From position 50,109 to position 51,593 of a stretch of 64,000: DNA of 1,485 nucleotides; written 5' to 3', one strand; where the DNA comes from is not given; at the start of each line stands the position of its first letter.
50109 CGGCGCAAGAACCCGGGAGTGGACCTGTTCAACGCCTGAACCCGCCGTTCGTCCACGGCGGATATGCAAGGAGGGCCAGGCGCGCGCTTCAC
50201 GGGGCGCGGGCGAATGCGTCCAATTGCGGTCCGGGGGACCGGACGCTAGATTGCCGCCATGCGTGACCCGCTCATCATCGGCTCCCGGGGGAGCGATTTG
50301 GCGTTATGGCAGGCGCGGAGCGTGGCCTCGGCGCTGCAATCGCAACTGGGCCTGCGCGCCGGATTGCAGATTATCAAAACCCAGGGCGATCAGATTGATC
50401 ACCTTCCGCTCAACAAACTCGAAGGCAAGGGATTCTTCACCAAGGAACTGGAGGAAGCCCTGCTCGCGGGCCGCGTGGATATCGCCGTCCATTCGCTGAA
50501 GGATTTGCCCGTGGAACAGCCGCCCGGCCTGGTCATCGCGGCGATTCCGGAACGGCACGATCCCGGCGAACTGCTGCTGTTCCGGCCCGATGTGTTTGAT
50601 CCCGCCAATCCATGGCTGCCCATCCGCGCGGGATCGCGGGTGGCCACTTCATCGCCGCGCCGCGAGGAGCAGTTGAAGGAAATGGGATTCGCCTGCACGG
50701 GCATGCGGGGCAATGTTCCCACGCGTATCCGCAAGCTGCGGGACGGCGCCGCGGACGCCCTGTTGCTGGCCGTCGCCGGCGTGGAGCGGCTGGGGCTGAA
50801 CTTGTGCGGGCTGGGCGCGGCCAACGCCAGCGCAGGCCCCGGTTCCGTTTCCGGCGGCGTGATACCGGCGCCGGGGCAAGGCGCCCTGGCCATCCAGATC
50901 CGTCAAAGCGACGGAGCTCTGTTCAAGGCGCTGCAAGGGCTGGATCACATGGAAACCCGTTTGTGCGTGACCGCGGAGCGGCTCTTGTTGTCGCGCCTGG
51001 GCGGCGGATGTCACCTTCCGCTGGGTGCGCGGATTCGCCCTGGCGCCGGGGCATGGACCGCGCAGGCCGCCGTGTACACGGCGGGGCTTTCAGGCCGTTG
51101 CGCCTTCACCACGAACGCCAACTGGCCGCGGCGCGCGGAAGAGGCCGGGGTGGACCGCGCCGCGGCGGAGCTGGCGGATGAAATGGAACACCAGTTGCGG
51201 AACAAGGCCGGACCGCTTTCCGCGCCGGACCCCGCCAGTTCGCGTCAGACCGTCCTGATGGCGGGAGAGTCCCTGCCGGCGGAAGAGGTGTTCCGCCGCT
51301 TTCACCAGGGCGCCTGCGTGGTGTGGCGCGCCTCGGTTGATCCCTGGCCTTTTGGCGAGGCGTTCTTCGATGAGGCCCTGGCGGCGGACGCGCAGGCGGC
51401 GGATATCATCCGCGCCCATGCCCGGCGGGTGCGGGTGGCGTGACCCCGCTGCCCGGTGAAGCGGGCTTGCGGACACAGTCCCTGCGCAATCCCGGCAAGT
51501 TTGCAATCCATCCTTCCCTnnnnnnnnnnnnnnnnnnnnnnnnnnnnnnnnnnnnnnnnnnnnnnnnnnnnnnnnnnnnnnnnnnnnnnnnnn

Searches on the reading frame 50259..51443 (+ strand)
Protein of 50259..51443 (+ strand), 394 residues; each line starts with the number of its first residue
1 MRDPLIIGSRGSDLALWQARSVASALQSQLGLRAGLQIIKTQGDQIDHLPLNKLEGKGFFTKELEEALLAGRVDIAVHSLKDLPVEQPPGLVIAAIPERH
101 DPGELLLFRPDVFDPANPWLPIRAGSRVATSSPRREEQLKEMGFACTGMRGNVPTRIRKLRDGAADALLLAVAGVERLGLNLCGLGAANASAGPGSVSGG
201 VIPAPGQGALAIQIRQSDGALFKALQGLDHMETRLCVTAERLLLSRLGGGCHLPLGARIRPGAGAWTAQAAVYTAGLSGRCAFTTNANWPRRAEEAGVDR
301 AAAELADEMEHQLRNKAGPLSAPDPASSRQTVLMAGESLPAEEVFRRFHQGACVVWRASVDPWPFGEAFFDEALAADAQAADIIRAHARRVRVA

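Call 19: search_protein_families(library=pfam, proteins=[window:50259-51443:+], max_evalue=0.001)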
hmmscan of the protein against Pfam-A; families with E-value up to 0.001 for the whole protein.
window:50259-51443:+ (394 aa): 2 families
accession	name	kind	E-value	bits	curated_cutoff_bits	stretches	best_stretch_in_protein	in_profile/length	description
PF01379.25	Porphobil_deam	-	2.1e-61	207.5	22.1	1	5-220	1-204/207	Porphobilinogen deaminase, dipyromethane cofactor binding domain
PF03900.20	Porphobil_deamC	-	3.3e-06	27.8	26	1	235-257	2-24/74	Porphobilinogen deaminase, C-terminal domain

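Call 67: find_encoding_contigs(protein=window:50259-51443:+, flank=1000, max_places=2)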
Protein window:50259-51443:+ (394 aa): no gene with exactly this product is on record in the collection.

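Call 85: find_homologous_proteins(query=window:50259-51443:+, max_evalue=1e-30)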
Query window:50259-51443:+ (394 aa): 7869 proteins with E <= 1e-30 among 8000 candidates; the best 120 are listed.
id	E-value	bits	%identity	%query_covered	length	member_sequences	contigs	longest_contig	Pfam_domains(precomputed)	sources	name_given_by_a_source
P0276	7.1e-257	870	100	100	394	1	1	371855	PF01379.26,PF03900.21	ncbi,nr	ncbi:MAG: Porphobilinogen deaminase [Myxococcota bacterium]|nr:Porphobilinogen deaminase [Myxococcot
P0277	7.4e-73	264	54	69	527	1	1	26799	PF01379.26,PF02602.21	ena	-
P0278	1.1e-71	260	54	66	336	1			PF01379.26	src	-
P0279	1.1e-71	260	54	68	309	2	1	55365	PF01379.26,PF03900.21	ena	-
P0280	1.7e-71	259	51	75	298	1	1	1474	PF01379.26,PF03900.21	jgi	jgi:hydroxymethylbilane synthase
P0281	2.2e-71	259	55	65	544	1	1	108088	PF01379.26,PF02602.21,PF03900.21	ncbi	-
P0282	7.9e-71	257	54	66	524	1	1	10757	PF01379.26,PF02602.21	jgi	jgi:hydroxymethylbilane synthase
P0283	8.6e-71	257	53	68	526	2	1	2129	PF01379.26,PF02602.21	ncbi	-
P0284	1.1e-70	257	52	69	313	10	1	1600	PF01379.26,PF03900.21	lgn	-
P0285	1.2e-70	257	54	65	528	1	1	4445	PF01379.26,PF02602.21,PF03900.21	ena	-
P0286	1.4e-70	256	53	68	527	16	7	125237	PF01379.26,PF02602.21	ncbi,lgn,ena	-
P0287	1.7e-70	256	53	68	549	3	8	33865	PF01379.26,PF02602.21,PF03900.21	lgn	-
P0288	3.0e-70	255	51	77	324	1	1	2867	PF01379.26,PF03900.21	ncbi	-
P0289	3.6e-70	255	53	66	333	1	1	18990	PF01379.26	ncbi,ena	-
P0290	3.9e-70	255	54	66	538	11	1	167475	PF01379.26,PF02602.21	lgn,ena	-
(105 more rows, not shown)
